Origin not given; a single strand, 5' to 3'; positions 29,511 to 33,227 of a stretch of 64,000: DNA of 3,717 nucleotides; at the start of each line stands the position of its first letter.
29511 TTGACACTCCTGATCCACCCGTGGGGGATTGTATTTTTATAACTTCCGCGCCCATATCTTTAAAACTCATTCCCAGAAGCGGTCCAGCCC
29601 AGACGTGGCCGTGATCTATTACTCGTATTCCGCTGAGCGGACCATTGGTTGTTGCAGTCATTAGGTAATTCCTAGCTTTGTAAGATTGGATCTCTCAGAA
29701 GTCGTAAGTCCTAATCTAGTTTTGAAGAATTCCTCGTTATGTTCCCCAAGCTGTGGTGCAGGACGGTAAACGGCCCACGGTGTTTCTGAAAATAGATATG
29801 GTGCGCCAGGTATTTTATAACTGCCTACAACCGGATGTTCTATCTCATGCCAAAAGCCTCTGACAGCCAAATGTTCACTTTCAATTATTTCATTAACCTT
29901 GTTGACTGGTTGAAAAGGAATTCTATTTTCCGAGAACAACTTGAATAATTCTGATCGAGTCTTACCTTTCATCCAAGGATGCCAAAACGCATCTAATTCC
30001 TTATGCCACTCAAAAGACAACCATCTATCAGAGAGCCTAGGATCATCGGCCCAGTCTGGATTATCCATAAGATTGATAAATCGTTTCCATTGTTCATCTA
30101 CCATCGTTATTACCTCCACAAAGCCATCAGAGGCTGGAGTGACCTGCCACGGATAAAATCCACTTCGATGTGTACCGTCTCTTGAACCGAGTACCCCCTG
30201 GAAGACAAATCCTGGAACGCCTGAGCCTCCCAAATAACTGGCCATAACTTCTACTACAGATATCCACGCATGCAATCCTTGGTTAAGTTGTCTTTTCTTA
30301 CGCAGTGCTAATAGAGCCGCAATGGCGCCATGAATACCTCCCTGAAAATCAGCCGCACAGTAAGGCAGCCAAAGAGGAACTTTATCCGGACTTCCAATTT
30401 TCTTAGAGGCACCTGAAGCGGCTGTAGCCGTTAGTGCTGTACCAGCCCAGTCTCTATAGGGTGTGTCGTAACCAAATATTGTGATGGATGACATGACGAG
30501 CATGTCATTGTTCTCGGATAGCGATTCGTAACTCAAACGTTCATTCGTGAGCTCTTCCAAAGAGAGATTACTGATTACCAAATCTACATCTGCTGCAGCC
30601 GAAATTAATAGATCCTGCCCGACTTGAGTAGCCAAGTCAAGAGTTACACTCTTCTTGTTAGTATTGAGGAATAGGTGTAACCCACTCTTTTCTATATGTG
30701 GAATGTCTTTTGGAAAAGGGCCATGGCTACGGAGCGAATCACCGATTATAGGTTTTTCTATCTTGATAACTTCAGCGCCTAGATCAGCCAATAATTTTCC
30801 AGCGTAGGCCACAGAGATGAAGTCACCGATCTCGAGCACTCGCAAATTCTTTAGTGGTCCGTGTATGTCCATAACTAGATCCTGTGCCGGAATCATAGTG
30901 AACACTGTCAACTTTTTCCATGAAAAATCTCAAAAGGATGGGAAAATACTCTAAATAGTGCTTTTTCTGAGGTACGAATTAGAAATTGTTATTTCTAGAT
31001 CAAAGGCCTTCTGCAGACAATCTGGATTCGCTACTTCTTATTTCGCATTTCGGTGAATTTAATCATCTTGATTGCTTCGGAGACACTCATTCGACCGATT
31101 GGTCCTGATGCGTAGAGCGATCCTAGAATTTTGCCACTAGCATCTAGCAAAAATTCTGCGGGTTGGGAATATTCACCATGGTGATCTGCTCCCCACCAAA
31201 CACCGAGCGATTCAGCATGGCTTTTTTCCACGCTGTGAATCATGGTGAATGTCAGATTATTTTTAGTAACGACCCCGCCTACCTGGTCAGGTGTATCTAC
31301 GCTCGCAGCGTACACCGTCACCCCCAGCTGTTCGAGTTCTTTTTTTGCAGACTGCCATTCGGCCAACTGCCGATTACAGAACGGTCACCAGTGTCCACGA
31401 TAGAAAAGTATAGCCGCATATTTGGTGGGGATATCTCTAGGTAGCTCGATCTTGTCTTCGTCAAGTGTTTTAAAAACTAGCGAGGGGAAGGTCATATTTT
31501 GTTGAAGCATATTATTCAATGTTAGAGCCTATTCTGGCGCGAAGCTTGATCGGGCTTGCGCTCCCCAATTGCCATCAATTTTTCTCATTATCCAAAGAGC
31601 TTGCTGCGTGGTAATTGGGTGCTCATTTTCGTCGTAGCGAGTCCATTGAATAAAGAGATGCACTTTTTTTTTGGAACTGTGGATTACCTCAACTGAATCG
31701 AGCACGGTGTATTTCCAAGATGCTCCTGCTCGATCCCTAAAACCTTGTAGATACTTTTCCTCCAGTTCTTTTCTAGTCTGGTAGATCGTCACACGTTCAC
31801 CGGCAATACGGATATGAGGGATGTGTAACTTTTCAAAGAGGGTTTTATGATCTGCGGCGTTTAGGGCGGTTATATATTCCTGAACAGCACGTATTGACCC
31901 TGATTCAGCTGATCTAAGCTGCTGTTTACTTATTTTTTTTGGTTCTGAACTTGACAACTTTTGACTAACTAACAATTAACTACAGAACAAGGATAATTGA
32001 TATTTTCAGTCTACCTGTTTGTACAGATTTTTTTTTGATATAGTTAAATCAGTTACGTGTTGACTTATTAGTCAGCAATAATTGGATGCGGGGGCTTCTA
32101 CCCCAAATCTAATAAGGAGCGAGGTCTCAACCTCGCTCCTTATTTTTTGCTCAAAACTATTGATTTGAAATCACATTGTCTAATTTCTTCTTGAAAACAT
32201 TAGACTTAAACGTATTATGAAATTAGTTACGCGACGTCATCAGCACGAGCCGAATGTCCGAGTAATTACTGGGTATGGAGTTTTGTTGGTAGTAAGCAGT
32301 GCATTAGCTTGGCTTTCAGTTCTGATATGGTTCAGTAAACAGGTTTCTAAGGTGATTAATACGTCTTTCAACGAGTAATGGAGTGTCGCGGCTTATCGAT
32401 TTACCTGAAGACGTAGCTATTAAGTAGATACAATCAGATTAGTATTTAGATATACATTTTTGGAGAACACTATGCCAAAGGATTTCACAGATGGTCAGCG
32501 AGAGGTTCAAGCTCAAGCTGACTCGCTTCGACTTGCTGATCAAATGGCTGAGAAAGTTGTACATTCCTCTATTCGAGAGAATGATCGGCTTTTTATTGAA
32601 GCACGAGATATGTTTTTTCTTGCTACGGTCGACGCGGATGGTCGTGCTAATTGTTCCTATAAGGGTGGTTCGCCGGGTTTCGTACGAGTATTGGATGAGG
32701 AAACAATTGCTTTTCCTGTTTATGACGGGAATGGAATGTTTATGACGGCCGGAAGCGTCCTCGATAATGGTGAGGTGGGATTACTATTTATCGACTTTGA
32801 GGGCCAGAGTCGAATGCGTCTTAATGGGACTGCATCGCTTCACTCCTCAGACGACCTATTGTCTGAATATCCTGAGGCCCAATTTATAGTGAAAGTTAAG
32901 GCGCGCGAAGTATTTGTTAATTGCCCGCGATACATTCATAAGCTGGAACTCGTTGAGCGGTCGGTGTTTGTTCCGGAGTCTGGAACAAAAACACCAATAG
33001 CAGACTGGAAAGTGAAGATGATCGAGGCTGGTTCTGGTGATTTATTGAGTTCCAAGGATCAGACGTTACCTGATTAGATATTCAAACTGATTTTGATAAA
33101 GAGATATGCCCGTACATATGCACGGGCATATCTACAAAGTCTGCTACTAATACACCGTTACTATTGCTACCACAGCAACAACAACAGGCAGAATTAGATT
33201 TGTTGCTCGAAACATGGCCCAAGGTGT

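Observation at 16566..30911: Fourteen-kb catabolic block: two tandem CoA-transferase pairs bracketing an EtfAB without acyl-CoA dehydrogenase but with NMO, SDR, ECH and PHP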

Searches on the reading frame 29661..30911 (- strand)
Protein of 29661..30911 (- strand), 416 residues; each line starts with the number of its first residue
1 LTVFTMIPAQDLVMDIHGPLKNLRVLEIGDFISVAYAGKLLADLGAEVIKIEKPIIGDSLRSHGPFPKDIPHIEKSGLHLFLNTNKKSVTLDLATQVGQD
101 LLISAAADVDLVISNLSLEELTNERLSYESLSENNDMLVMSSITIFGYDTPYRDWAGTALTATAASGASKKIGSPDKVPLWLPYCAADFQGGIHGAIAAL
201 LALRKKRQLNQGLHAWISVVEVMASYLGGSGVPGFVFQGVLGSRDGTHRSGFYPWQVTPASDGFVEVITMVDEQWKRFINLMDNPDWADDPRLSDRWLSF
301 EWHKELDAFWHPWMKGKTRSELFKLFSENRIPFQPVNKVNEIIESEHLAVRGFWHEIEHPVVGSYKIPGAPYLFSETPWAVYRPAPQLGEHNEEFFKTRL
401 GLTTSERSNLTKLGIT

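Call 3: search_protein_families(library=pfam, proteins=[window:29661-30911:-])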
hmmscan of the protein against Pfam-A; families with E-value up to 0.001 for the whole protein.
window:29661-30911:- (416 aa): 1 family
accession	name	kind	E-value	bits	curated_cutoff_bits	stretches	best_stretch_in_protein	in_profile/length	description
PF02515.22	CoA_transf_3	-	2.6e-79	267.4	23.3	1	20-392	1-366/366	CoA-transferase family III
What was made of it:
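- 29661..30911 (-): Family-III CoA-transferase, A-type subunit (CoAT_A). The start is TTG at 30911 or ATG at 30896. PF02515, 267 bits (call 3).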

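Call 12: search_protein_families(library=ncbifam, proteins=[window:29661-30911:-], max_evalue=0.01)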
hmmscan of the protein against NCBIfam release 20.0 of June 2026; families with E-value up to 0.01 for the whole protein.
window:29661-30911:- (416 aa): 7 families
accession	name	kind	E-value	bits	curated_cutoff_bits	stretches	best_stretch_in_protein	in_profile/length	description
NF052585.1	SucGlutTfsCaiB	equivalog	1e-55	189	750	1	18-396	6-385/394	succinate--glutarate CoA-transferase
NF003809.0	PRK05398.1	subfamily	1.4e-45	155.7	442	2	19-218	4-199/416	formyl-CoA transferase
NF041294.1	Scnl_mescCoAtase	equivalog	1.4e-44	152.8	700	1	19-396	3-380/381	succinyl-CoA:mesaconate CoA-transferase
TIGR03253.1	oxalate_frc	equivalog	5e-43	147.3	504.2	2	19-215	3-195/416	formyl-CoA transferase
NF008511.0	PRK11430.1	equivalog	9.2e-29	100.7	522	1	16-376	6-355/381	CoA:oxalate CoA-transferase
NF002914.1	PRK03525.1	equivalog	2.3e-24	86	413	1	14-414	4-395/400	L-carnitine CoA-transferase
TIGR04253.1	mesacon_CoA_iso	equivalog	1.1e-23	83.9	725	1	19-412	2-396/403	2-methylfumaryl-CoA isomerase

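Call 92: search_solved_structures(query=window:29661-30911:-, max_evalue=1e-15)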
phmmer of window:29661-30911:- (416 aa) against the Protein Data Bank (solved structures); distinct sequences matched with E-value up to 1e-15: 25.
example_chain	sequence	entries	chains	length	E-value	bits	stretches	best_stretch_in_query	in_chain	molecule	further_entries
9br7_A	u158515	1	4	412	5.9e-37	130.7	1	17-400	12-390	Succinate--hydroxymethylglutarate CoA-transferase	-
9fn0_A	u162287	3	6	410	9.2e-37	130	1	23-414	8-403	Subunit of Benzylsuccinate CoA-transferase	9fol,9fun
9br6_A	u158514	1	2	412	1.2e-36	129.7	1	17-400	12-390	Succinate--hydroxymethylglutarate CoA-transferase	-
4ed9_A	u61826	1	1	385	6.1e-36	127.3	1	18-392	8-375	CAIB/BAIF family protein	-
9fn0_B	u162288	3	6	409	2.2e-32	115.6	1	36-411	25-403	Subunit of Benzylsuccinate CoA-transferase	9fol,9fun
1pqy_A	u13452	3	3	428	1e-25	93.6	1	15-221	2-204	Hypothetical protein yfdW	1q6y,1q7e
1pt5_A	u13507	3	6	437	2.2e-25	92.6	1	18-221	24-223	Hypothetical protein yfdW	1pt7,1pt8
4hl6_A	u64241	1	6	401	6.7e-25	90.9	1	16-377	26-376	Uncharacterized protein YfdE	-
8apq_A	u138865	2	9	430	2.7e-24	89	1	17-414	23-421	2-methylfumaryl-CoA isomerase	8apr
7xkg_A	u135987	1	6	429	3.9e-23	85.1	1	16-414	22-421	Acyl-CoA transferase/carnitine dehydratase-like protein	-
3ubm_A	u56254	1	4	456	3.2e-22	82.1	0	18-201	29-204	Formyl-CoA:oxalate CoA-transferase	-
2vjp_A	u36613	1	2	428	5.3e-22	81.4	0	19-218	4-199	FORMYL-COENZYME A TRANSFERASE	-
2vjo_A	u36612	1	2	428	9.8e-22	80.5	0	19-218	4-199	FORMYL-COENZYME A TRANSFERASE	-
1p5h_A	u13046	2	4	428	1e-21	80.5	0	19-219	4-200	Formyl-coenzyme A transferase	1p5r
2vjq_A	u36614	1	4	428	1.8e-21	79.7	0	19-218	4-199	FORMYL-COENZYME A TRANSFERASE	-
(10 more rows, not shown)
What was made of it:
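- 29661..30911 (-): Among its best PDB matches is 9fn0_A (9e-37) (call 92).
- On Heteromeric BbsEF-type CoA-transferase: For the first pair the split is weaker against 9fn0 (call 92).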

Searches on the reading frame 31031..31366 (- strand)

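Call 4: search_protein_families(library=pfam, proteins=[window:31031-31366:-])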
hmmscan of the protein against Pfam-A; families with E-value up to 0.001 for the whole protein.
window:31031-31366:- (111 aa): 2 families
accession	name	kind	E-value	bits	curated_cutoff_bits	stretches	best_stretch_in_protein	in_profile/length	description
PF00578.27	AhpC-TSA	-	2.3e-09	37.7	26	1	2-80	46-121/124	AhpC/TSA family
PF08534.16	Redoxin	-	0.00019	21.7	26.6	1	7-83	54-131/148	Redoxin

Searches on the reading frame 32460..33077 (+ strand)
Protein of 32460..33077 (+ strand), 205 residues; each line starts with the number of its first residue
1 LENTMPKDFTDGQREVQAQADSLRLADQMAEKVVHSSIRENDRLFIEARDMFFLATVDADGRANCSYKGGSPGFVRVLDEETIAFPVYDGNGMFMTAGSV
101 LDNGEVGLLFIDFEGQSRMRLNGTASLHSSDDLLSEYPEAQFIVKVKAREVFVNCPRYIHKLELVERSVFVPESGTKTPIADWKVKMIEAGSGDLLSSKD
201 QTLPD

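Call 4: search_protein_families(library=pfam, proteins=[window:32460-33077:+])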
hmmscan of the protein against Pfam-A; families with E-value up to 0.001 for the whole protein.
window:32460-33077:+ (205 aa): 1 family
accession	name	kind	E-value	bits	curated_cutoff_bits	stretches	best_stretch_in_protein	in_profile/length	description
PF01243.27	PNPOx_N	-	7.5e-14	52.6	28.1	1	41-137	4-85/120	Pyridoxamine 5'-phosphate oxidase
